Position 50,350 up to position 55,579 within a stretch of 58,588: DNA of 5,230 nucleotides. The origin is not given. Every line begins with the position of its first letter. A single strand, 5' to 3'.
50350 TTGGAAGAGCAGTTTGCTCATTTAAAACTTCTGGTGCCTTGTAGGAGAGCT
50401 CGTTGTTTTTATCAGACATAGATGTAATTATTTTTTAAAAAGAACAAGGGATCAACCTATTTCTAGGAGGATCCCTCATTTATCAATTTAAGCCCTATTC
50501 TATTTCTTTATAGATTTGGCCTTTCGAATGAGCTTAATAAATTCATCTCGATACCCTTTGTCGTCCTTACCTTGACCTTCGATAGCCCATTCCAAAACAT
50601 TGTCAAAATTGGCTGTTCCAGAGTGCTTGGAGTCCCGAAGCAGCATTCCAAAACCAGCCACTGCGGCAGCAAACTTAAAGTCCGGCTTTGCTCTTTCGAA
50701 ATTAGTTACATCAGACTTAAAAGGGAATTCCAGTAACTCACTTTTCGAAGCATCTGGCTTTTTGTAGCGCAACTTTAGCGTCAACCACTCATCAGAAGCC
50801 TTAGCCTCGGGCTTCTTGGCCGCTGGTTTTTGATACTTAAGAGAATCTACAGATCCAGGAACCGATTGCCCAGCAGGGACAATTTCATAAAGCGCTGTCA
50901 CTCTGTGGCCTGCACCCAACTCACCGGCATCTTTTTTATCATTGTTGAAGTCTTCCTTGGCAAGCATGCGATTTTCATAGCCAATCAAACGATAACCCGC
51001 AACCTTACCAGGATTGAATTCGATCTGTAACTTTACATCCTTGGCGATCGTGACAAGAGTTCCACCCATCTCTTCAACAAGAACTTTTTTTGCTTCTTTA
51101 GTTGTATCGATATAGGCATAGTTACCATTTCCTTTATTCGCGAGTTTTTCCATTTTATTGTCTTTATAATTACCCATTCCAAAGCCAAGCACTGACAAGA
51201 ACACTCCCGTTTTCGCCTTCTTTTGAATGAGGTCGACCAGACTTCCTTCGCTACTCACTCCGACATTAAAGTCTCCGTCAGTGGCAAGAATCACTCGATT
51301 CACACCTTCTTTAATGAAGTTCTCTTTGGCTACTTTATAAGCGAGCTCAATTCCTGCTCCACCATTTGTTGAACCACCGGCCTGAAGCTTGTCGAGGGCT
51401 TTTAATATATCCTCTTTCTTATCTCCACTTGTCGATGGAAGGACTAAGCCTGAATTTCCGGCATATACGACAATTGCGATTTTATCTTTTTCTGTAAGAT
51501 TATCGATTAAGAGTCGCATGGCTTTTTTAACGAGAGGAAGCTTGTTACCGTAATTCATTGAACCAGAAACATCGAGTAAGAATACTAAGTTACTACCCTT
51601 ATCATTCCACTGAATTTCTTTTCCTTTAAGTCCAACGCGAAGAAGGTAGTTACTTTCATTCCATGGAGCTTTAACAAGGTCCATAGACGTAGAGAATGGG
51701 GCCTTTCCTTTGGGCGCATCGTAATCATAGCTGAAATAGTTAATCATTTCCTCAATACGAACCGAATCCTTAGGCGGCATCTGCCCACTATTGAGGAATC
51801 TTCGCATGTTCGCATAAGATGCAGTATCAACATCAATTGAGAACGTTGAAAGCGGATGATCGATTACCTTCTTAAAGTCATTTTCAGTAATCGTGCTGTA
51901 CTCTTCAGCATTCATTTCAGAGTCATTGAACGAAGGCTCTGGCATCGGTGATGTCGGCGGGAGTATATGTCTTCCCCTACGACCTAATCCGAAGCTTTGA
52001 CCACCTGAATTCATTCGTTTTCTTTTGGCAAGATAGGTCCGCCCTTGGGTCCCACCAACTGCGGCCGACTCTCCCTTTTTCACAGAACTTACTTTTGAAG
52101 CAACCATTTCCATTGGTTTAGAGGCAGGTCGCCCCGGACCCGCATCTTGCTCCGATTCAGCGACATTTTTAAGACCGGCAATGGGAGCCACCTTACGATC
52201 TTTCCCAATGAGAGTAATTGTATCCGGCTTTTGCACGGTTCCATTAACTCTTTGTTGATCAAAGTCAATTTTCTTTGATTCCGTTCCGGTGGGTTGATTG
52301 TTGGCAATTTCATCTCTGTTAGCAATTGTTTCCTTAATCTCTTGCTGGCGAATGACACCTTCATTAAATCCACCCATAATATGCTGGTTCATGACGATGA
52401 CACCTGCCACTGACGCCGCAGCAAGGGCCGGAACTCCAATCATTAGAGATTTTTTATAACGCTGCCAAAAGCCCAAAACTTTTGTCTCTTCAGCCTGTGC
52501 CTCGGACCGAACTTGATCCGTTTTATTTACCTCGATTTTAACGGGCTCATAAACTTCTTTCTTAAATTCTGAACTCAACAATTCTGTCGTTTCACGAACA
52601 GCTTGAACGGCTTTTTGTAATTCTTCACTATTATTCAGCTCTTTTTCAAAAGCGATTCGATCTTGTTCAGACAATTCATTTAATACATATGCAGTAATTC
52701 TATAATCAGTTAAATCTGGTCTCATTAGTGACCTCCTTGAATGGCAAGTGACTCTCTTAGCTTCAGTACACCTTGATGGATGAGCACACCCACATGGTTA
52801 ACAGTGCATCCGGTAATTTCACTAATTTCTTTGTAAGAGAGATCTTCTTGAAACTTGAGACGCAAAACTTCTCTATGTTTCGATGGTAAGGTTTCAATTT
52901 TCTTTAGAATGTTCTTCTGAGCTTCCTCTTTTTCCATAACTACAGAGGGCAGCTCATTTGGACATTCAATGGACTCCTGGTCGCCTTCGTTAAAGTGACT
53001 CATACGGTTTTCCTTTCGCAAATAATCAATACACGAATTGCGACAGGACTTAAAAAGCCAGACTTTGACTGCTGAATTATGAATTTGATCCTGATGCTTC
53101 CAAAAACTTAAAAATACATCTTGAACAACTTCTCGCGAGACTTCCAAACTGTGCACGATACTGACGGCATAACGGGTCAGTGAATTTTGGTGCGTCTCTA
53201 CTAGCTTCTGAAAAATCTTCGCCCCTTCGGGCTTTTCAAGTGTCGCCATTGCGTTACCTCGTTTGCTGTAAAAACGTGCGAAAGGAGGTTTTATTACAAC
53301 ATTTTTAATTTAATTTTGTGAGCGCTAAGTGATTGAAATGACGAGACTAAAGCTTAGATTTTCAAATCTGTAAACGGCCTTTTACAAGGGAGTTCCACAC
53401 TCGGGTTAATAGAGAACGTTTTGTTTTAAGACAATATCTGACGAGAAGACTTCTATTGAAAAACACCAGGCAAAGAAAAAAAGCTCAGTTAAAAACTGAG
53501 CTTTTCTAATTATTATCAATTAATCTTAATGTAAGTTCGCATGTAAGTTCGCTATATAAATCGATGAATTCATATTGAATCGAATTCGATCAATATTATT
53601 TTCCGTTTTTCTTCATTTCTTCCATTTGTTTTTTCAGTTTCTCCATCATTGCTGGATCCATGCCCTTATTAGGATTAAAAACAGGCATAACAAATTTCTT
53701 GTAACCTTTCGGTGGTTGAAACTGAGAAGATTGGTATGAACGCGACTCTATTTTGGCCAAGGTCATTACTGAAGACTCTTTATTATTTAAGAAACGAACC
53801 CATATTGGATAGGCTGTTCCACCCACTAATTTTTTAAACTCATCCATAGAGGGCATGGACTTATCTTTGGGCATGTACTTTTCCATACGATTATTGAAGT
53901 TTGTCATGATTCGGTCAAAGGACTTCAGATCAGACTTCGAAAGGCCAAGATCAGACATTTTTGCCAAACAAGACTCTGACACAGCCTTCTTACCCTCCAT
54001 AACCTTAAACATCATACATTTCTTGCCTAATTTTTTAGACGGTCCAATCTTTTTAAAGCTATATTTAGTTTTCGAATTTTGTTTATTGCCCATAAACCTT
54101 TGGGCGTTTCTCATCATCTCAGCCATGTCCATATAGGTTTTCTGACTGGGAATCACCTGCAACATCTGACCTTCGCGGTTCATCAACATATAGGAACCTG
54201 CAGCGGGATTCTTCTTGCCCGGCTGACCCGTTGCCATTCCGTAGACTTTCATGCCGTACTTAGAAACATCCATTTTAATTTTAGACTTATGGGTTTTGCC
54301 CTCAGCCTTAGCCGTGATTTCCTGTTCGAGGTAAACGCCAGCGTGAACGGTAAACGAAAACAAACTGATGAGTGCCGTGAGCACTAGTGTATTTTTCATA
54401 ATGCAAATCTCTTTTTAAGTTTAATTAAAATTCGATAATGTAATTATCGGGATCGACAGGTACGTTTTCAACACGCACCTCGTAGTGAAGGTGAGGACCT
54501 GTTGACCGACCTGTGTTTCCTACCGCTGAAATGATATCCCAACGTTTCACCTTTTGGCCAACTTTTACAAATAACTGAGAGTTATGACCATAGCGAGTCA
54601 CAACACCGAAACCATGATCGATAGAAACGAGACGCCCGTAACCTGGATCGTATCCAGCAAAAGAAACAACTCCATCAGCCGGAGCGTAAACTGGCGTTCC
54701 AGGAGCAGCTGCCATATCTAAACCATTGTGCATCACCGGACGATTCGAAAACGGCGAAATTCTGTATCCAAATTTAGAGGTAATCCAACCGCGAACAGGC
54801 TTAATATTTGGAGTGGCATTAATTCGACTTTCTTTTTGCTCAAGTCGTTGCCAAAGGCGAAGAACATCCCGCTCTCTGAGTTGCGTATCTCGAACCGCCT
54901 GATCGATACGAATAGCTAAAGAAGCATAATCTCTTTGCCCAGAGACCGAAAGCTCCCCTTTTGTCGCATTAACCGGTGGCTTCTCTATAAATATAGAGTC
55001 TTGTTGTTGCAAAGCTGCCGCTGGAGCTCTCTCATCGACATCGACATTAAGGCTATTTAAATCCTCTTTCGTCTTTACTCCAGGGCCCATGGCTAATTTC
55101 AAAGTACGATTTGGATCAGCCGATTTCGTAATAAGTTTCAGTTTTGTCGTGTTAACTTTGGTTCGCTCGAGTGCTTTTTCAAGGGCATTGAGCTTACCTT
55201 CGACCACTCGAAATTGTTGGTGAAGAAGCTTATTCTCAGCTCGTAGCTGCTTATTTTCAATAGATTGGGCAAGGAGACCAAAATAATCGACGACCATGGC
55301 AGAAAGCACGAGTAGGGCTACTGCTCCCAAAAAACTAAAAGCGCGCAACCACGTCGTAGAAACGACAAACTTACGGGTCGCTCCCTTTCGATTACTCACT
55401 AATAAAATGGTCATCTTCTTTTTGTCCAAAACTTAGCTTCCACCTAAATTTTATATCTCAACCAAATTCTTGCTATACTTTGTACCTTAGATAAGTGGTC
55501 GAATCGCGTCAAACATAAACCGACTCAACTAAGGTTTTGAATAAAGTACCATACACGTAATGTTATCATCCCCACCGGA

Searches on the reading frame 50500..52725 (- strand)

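Call 54: search_protein_families(library=pfam, proteins=[window:50500-52725:-], max_evalue=0.001)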
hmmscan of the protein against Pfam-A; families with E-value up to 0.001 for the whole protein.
window:50500-52725:- (741 aa): 5 families
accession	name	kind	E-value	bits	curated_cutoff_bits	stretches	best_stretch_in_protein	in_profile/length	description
PF12034.13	YfbK_C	-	3e-74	249.6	25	1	555-738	1-183/184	Uncharacterized protein YfbK, C-terminal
PF12450.13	vWF_A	-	8.8e-41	138.3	25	1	271-363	2-94/94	von Willebrand factor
PF00092.34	VWA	-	3.9e-20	73.2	23.8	1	379-544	1-166/174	von Willebrand factor type A domain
PF13519.12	VWA_2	-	5.3e-17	62.8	27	1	380-484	1-106/107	von Willebrand factor type A domain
PF13768.12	VWA_3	-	1.2e-11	45.3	27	1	379-536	2-153/155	von Willebrand factor type A domain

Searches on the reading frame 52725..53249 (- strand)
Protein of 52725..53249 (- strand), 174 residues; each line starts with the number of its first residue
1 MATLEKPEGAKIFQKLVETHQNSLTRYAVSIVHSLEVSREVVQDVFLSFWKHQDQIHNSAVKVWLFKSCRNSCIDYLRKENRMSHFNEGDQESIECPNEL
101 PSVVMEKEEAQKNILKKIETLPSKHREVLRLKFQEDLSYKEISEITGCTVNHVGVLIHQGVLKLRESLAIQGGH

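Call 54: search_protein_families(library=pfam, proteins=[window:52725-53249:-], max_evalue=0.001)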
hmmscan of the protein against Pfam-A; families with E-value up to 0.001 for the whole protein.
window:52725-53249:- (174 aa): 3 families
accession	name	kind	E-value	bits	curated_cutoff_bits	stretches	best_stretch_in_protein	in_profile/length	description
PF08281.18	Sigma70_r4_2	-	7e-13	48.4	25.7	1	113-164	3-54/54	Sigma-70, region 4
PF04542.20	Sigma70_r2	-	2.3e-11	43.8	24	1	16-82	1-70/71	Sigma-70 region 2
PF04545.22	Sigma70_r4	-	5.9e-10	39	24.1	1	118-166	2-50/50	Sigma-70, region 4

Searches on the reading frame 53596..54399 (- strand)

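Call 54: search_protein_families(library=pfam, proteins=[window:53596-54399:-], max_evalue=0.001)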
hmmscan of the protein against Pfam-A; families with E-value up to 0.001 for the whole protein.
window:53596-54399:- (267 aa): 1 family
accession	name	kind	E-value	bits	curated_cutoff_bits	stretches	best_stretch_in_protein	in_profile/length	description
PF14371.13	DUF4412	-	1.6e-07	31.8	21.6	1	40-233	17-191/191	Domain of unknown function (DUF4412)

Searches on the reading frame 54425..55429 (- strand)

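Call 54: search_protein_families(library=pfam, proteins=[window:54425-55429:-], max_evalue=0.001)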
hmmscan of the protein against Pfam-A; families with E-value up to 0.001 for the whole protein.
window:54425-55429:- (334 aa): 1 family
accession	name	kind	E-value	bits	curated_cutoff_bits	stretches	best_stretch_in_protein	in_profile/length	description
PF01551.29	Peptidase_M23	-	4.3e-35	120.2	28.7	1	233-327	2-96/96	Peptidase family M23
